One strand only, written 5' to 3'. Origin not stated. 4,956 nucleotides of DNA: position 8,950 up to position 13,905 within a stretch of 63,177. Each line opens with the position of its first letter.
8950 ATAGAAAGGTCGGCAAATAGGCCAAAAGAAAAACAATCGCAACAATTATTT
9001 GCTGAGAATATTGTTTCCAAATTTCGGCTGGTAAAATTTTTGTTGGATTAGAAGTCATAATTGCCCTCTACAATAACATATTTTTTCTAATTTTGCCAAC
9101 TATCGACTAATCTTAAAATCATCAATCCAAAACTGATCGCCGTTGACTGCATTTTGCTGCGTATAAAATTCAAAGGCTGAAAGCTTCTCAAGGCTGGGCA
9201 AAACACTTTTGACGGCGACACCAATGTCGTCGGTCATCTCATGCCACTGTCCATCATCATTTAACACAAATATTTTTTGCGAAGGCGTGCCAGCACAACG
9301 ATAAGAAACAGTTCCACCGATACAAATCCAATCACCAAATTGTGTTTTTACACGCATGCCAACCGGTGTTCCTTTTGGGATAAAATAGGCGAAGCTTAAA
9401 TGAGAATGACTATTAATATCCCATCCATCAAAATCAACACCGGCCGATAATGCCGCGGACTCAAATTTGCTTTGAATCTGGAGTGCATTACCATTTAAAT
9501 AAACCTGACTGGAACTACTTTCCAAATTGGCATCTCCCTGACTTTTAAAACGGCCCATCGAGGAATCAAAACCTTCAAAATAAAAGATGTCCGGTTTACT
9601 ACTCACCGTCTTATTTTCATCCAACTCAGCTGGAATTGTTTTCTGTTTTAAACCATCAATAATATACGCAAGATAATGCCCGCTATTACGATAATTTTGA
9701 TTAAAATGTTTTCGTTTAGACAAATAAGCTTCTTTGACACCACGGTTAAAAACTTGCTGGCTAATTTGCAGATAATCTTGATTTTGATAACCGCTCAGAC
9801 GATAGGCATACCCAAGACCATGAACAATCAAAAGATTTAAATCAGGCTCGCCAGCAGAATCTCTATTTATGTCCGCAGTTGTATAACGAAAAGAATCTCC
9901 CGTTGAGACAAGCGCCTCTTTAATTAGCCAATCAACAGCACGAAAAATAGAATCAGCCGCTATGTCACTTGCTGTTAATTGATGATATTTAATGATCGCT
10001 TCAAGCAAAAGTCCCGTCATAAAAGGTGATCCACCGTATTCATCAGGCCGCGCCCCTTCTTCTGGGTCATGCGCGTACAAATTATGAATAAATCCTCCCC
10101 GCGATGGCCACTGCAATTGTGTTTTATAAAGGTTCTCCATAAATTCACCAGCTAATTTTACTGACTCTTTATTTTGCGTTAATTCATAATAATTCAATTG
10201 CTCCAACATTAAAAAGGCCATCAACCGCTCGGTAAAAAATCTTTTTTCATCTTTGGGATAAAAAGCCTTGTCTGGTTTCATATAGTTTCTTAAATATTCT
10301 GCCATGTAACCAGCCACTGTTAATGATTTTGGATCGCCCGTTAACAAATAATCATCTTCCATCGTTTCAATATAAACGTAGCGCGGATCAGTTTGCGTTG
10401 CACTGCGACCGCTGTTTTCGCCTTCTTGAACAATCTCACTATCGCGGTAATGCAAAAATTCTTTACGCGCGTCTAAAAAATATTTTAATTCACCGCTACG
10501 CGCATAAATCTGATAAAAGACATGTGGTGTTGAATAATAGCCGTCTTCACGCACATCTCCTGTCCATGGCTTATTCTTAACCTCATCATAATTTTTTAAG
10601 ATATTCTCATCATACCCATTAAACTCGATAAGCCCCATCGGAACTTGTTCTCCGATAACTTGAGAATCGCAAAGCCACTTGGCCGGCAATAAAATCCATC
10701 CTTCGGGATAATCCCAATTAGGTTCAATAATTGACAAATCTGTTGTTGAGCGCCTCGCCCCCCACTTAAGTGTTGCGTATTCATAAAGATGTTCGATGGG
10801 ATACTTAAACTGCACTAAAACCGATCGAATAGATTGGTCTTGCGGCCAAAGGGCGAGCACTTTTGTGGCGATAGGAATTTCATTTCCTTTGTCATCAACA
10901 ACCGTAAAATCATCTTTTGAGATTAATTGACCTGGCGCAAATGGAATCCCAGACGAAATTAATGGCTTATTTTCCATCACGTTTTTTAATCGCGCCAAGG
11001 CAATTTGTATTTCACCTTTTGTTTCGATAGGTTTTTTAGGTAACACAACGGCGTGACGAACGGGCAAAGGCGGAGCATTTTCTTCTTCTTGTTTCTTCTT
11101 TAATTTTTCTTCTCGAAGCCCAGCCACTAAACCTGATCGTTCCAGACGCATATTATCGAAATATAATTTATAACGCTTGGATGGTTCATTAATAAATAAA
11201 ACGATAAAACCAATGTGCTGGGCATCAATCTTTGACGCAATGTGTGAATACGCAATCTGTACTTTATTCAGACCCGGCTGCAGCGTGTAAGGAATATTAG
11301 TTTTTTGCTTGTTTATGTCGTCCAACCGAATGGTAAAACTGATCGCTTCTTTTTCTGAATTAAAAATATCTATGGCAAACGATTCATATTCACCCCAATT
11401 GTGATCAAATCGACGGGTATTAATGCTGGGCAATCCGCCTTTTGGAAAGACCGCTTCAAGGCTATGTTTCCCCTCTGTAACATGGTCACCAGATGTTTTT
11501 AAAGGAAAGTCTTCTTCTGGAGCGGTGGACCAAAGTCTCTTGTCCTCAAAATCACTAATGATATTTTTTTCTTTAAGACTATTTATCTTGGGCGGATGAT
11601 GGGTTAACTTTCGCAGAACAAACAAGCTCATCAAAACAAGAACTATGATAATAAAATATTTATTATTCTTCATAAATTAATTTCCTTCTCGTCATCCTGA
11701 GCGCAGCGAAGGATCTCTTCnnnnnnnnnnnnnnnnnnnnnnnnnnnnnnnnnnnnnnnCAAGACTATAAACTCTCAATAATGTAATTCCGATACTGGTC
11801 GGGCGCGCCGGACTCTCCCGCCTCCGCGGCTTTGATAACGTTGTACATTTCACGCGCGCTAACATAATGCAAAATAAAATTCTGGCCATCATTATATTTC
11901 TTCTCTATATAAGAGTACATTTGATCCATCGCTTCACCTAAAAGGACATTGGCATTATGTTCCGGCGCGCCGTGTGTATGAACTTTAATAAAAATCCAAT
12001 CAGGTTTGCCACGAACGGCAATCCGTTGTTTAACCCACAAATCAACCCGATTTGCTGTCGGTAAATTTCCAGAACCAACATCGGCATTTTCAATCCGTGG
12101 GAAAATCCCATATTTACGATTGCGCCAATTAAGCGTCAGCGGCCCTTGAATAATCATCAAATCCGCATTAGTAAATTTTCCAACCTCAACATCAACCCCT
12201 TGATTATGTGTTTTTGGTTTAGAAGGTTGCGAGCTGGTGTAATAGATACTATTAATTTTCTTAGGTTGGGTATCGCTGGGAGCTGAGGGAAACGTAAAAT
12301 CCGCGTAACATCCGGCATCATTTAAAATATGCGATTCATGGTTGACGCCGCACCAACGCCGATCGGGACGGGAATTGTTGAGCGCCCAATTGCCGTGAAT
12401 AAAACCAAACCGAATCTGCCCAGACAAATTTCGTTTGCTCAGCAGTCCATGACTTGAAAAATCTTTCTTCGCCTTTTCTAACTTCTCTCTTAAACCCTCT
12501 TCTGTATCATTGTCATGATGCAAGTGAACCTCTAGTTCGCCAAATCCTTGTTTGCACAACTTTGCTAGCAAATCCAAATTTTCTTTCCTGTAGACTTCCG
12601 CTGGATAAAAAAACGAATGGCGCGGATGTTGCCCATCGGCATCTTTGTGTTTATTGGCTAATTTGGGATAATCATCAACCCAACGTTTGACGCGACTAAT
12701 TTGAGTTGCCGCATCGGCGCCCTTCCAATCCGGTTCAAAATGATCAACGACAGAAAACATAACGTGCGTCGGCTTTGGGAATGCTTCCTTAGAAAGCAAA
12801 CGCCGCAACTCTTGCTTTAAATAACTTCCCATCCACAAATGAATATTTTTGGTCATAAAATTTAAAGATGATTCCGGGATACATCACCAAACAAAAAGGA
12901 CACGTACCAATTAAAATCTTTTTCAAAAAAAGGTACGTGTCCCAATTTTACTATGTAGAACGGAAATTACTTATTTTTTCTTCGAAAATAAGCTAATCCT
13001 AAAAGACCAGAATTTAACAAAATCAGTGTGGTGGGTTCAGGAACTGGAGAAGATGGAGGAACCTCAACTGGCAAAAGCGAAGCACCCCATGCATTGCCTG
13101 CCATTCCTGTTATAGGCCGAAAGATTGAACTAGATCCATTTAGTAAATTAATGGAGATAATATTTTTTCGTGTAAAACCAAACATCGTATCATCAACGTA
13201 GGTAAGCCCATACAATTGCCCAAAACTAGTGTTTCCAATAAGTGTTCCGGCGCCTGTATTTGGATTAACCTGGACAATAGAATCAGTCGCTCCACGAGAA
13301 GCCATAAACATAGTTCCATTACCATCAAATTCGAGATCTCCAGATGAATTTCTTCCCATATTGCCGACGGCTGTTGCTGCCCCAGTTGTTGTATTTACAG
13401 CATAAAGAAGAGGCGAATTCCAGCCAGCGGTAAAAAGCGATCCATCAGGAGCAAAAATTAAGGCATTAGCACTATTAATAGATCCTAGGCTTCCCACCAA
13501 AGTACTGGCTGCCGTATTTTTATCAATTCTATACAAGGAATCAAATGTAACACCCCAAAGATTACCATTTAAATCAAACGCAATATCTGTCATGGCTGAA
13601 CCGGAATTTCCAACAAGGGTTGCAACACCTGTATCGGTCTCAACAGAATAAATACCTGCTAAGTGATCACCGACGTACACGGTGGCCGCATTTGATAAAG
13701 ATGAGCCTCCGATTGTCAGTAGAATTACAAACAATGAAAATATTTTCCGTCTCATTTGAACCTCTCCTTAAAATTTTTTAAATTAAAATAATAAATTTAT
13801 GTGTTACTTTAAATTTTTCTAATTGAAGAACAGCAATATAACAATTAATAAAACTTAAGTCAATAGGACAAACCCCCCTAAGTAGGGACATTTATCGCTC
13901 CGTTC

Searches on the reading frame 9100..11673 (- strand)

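Call 5: search_protein_families(library=ncbifam, proteins=[window:9100-11673:-], max_evalue=0.1)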
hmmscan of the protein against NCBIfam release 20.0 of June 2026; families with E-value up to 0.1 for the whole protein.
window:9100-11673:- (857 aa): 0 families

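Call 6: search_protein_families(library=pfam, proteins=[window:9100-11673:-], max_evalue=0.1)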
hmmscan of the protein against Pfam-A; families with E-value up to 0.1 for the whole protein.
window:9100-11673:- (857 aa): 4 families
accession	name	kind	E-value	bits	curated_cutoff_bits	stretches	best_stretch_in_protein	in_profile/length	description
PF19501.5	PcRGLX_1st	-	8.6e-05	22.7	22.1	1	238-283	18-62/83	PcRGLX-like N-terminal RIFT barrel domain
PF07944.18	Beta-AFase-like_GH127_cat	-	0.00068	19.2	24.9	0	494-586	69-160/376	Beta-L-arabinofuranosidase, GH127 catalytic domain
PF18705.7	DUF5643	-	0.011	16.1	34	0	253-267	47-61/115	Family of unknown function (DUF5643)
PF11567.13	PfUIS3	-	0.063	14.1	25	0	630-691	12-71/101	Plasmodium falciparum UIS3 membrane protein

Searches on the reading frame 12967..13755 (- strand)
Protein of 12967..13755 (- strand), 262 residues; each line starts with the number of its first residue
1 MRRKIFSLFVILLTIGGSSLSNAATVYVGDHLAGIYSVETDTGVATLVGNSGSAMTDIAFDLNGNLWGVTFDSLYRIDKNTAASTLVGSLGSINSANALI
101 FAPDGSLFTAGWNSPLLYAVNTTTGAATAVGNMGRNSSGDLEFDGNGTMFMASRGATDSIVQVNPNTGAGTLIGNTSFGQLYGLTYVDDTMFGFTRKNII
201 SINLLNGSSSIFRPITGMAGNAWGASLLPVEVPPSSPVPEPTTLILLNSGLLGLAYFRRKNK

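Call 20: search_protein_families(library=pfam, proteins=[window:12967-13755:-], max_evalue=0.001)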
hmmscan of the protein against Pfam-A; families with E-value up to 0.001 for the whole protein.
window:12967-13755:- (262 aa): 3 families
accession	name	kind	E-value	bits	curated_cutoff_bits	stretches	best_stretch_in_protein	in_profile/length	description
PF21959.2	DUF6923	-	1.5e-08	35.1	27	1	123-225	74-179/234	Repeat of unknown function (DUF6923)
PF14339.12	DUF4394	-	2.3e-06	27.6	29.6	0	105-146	38-80/230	Domain of unknown function (DUF4394)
PF07589.16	PEP-CTERM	-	2.9e-05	24.4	20.7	1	237-260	1-24/24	PEP-CTERM motif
